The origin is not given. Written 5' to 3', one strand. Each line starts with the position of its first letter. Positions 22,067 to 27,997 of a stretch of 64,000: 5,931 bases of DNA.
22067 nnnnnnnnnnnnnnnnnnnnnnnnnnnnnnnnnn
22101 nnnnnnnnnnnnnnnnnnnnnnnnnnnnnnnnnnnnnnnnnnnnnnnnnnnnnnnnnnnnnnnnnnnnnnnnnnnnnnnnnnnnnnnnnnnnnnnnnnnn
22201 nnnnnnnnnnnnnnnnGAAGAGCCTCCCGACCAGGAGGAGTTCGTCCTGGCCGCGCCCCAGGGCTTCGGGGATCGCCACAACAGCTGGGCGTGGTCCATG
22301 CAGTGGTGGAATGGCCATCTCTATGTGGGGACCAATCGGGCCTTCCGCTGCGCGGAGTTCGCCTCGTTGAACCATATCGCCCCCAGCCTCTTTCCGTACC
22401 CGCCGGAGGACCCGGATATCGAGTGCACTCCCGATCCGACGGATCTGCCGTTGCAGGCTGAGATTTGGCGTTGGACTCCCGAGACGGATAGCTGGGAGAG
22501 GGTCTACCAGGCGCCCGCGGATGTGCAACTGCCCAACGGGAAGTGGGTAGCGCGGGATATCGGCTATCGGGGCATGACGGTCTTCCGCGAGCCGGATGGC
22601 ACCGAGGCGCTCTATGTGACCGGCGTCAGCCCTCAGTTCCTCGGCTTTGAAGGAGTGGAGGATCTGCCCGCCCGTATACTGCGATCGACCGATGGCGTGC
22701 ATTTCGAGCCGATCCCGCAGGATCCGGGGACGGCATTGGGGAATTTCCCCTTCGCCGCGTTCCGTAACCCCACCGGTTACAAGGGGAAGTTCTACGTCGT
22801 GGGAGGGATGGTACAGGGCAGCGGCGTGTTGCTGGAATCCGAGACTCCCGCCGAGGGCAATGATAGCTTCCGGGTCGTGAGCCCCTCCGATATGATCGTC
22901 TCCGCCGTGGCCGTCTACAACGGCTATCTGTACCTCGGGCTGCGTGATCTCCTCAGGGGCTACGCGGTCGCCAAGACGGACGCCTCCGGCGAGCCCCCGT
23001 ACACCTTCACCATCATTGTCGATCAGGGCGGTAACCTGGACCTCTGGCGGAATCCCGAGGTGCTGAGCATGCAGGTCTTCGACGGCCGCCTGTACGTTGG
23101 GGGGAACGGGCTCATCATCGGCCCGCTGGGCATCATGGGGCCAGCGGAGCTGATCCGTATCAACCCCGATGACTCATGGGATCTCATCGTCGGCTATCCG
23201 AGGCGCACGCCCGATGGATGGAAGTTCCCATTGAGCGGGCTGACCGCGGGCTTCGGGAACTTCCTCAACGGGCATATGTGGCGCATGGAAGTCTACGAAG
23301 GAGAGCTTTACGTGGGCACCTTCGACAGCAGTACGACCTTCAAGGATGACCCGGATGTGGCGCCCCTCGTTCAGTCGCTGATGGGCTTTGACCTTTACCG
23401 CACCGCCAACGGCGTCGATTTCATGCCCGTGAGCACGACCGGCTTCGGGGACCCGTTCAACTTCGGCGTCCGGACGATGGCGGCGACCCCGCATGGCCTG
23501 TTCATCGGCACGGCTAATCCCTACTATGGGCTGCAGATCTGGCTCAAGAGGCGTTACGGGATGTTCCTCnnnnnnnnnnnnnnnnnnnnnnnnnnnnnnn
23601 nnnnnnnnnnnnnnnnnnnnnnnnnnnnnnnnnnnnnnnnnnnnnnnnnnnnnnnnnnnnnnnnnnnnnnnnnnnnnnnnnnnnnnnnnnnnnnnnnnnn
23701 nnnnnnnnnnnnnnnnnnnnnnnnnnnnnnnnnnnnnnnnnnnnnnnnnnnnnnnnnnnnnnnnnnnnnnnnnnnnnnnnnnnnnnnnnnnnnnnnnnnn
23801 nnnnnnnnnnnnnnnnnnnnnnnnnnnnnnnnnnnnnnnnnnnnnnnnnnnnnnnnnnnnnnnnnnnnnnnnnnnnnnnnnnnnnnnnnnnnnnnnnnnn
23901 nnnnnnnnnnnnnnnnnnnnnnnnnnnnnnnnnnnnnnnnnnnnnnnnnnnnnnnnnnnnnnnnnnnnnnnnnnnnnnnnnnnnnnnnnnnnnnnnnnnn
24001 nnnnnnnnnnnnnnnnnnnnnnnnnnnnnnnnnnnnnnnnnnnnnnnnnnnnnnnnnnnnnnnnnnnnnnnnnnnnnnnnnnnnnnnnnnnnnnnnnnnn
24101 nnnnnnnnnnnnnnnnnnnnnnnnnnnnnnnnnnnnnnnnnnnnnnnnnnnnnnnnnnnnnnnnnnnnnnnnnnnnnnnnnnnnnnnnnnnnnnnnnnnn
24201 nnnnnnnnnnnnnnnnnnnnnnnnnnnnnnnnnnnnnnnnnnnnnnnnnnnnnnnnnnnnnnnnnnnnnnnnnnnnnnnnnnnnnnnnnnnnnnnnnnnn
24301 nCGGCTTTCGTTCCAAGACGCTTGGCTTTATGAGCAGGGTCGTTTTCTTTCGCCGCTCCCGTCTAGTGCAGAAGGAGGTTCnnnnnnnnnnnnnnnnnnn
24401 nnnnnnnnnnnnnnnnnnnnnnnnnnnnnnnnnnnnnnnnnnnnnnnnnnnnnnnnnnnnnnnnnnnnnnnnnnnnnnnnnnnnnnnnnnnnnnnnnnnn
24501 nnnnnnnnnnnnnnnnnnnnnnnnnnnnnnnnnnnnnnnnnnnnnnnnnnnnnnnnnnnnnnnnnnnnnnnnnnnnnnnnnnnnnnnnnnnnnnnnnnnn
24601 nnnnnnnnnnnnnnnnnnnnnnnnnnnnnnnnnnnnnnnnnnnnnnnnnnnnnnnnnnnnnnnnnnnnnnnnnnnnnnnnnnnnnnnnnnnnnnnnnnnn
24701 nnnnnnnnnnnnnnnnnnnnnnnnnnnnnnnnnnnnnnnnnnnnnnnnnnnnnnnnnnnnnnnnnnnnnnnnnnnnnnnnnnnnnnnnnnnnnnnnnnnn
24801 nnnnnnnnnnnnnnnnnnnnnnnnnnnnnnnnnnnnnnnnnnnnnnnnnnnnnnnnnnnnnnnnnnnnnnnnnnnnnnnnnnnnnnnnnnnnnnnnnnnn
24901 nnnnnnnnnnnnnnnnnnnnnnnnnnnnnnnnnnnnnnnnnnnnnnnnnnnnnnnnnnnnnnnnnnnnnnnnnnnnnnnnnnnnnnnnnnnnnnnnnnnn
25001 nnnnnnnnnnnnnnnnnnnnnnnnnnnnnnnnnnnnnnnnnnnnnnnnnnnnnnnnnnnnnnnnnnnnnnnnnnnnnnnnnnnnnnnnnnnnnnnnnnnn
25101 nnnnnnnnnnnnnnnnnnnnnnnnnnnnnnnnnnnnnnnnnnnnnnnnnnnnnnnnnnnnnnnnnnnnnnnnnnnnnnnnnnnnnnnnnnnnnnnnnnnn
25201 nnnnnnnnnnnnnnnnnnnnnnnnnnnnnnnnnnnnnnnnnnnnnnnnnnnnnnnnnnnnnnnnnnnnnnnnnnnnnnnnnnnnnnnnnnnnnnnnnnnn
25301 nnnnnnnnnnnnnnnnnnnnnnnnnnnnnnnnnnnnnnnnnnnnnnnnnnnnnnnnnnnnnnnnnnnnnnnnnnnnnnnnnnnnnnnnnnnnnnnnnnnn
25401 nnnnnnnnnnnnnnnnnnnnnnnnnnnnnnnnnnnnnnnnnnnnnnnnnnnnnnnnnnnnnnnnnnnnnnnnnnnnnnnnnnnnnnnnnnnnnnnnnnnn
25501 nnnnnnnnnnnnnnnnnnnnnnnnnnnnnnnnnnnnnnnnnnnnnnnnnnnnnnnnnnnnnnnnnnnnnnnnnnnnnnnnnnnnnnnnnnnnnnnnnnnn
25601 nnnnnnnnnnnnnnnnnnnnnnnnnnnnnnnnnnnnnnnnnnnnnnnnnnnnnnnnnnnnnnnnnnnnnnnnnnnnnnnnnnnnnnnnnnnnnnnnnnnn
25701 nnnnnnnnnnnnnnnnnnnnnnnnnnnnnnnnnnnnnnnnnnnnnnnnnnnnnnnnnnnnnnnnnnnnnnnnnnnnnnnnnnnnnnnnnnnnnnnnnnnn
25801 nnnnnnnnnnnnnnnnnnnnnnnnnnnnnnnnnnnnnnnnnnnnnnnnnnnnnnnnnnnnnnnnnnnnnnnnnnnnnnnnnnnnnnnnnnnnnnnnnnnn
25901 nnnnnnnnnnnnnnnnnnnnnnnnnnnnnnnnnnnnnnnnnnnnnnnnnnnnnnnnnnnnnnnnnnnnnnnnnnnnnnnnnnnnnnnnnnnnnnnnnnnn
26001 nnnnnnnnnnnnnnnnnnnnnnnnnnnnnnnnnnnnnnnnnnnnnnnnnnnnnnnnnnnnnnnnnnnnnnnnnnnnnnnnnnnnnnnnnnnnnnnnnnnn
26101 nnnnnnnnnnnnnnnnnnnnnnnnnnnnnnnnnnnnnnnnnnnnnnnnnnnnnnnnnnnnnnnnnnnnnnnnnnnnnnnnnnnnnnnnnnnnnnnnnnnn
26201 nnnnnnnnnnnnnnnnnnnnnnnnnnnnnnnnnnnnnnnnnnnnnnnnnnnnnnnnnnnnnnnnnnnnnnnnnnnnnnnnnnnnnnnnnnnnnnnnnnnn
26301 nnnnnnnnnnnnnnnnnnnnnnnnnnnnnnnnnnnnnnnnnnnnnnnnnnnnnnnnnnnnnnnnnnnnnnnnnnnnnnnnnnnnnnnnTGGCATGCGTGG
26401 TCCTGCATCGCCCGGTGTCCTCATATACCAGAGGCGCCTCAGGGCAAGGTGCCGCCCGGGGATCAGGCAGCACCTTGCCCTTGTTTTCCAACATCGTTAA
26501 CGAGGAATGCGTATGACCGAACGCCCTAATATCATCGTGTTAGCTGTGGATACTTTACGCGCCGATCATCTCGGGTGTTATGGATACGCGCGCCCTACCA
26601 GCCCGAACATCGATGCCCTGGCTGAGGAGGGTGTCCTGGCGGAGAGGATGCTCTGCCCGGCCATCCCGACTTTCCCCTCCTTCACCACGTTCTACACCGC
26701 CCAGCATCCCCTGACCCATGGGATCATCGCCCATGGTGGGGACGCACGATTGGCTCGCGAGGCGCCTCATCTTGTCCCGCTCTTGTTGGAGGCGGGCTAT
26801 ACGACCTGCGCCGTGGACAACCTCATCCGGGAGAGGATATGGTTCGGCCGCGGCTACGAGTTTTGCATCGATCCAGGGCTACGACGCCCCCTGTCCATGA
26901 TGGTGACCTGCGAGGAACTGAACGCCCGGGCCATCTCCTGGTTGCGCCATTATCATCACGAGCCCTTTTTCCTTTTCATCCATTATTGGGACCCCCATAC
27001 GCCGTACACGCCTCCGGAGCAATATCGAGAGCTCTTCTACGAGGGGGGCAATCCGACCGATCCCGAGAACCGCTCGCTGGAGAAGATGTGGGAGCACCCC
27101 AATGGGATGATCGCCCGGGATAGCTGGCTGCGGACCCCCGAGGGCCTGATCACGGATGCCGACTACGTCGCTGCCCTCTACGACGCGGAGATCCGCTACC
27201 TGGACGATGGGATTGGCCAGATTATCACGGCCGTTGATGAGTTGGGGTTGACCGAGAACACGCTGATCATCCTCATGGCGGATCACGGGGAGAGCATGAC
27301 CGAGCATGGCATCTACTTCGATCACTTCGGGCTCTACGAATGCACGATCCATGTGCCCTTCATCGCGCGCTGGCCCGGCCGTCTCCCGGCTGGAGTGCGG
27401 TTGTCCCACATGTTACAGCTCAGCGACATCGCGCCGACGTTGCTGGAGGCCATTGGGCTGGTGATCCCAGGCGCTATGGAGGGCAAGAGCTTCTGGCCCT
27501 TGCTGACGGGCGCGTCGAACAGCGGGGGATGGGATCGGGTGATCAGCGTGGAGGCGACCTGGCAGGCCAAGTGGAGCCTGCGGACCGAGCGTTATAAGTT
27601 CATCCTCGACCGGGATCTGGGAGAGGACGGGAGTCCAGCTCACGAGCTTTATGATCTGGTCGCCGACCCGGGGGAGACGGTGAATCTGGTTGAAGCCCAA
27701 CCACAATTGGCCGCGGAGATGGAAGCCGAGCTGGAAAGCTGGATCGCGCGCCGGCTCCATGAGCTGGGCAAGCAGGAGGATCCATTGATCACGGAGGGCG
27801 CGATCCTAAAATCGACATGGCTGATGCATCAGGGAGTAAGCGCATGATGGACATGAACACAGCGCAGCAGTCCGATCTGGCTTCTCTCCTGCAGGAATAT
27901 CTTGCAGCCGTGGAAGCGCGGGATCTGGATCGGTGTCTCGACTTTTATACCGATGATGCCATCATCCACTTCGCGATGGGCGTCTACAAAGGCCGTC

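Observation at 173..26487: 26-kb, 12-gene translationally coupled operon: non-canonical iterative PKS pair, tailoring enzymes and three unknown repeat proteins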

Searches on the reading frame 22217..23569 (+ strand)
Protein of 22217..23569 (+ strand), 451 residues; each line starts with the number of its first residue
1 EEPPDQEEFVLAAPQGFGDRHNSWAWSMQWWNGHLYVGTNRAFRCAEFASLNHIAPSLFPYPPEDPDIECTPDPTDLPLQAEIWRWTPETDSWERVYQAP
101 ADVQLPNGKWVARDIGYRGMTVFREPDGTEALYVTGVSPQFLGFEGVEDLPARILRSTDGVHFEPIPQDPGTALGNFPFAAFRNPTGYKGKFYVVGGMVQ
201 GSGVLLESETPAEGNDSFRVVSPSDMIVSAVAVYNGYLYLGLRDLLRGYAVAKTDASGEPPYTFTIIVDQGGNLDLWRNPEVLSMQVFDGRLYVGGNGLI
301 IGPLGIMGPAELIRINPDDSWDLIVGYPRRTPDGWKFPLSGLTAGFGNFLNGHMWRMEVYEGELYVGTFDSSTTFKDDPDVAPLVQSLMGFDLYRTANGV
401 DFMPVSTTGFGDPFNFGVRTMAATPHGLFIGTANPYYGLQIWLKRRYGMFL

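Call 93: search_protein_representatives(protein=window:22217-23569:+)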
Query: 451 residues. Proteins with E-value up to 0.001 (for the whole library): 2293; up to 1e-10: 1054; up to 1e-30: 403. The best 150 are listed.
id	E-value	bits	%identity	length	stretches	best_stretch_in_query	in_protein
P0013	1.6e-211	719.4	69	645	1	3-444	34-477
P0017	6.0e-207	704.3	68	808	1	3-443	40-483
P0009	1.1e-189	647.3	65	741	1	5-443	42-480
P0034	2.2e-184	629.9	63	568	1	6-443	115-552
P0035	2.5e-175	600.0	62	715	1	9-445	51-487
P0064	2.1e-160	550.8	58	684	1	3-443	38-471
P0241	4.3e-159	546.5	43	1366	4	6-376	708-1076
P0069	2.2e-156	537.5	59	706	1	11-444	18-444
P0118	2.8e-152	524.0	58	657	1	18-442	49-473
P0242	9.1e-150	515.7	56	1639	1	6-443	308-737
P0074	1.5e-148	511.7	57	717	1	6-442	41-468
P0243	4.2e-147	506.9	55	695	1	4-443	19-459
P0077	1.7e-146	504.9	56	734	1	5-442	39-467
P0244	1.8e-142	491.6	56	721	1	14-443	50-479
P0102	2.9e-142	491.0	57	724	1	6-441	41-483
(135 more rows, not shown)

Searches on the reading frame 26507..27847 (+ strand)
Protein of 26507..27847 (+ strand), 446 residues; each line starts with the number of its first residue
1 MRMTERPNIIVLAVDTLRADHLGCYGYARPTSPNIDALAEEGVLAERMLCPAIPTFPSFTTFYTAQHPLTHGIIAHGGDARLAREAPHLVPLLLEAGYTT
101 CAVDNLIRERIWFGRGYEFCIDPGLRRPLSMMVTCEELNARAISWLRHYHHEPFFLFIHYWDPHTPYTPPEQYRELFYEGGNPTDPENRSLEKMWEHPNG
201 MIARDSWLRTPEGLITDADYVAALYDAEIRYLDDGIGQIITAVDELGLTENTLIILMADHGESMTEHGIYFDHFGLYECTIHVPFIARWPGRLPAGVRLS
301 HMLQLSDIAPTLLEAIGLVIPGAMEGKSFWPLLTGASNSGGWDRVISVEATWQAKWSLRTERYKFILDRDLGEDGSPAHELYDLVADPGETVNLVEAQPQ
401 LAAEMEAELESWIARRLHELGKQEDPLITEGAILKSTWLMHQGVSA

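Call 36: search_protein_families(library=pfam, proteins=[window:26507-27847:+], max_evalue=0.00001)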
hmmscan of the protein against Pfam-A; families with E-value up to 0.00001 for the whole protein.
window:26507-27847:+ (446 aa): 3 families
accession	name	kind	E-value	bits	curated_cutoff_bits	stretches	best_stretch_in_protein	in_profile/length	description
PF00884.28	Sulfatase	-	1.1e-41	143.6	25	1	7-317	1-300/301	Sulfatase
PF16347.10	SGSH_C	-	5.6e-19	69.2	29.3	1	266-410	2-149/154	N-sulphoglucosamine sulphohydrolase, C-terminal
PF01663.27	Phosphodiest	-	3e-15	57.1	23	1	10-273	2-234/342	Type I phosphodiesterase / nucleotide pyrophosphatase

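Call 46: search_protein_families(library=ncbifam, proteins=[window:26507-27847:+], max_evalue=0.001)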
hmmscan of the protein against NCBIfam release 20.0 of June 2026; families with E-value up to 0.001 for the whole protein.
window:26507-27847:+ (446 aa): 21 families
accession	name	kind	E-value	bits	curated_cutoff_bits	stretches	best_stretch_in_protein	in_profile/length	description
NF010322.0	PRK13759.1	equivalog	1.7e-54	185.1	481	2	140-433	187-470/486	arylsulfatase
TIGR03417.1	chol_sulfatase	equivalog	6e-34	117.8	433.45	2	146-407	177-431/500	choline-sulfatase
NF045661.1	HdlasePehA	equivalog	1.3e-31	109.8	900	2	139-352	187-410/506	phosphoric/sulfuric ester hydrolase PehA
NF052527.1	Mn_arylsulf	exception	7.5e-24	84.5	850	1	142-416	187-455/479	manganese-dependent arylsulfatase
NF028537.1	P_eth_NH2_trans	domain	1.1e-08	34.1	500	1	223-271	411-459/527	phosphoethanolamine--lipid A transferase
NF007160.0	PRK09598.1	equivalog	4.9e-07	28.4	561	1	224-271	405-450/523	phosphoethanolamine--lipid A transferase EptA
NF047438.1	polymyxin_MCR12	exception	6.7e-07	28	1200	1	219-272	417-470/548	MCR-12 family phosphoethanolamine--lipid A transferase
NF038282.1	LapC_YejM_PbgA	exception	9.1e-06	24.2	825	1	222-315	411-499/584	LPS biosynthesis-modulating metalloenzyme YejM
NF008619.0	PRK11598.1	equivalog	9.8e-06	24.3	660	1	222-272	418-468/546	phosphoethanolamine transferase EptA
NF053859.1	polymyxin_MCR13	exception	1.7e-05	23.9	1250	1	222-272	413-463/541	MCR-13 family phosphoethanolamine--lipid A transferase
NF007933.0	PRK10649.1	subfamily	2.5e-05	23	404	0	6-42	235-272/577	phosphoethanolamine transferase CptA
NF008593.0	PRK11560.1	equivalog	6.8e-05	21.3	493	0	10-36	251-277/563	kdo(2)-lipid A phosphoethanolamine 7''-transferase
NF038075.1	fam_STM4013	hypoth_equivalog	7.3e-05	22.4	250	0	226-285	201-256/261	STM4013/SEN3800 family hydrolase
NF012179.0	CptA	domain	0.00014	20.7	900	0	5-105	222-317/556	phosphoethanolamine transferase CptA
TIGR01307.1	pgm_bpd_ind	equivalog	0.00014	20.5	330.65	1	229-328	411-502/504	2,3-bisphosphoglycerate-independent phosphoglycerate mutase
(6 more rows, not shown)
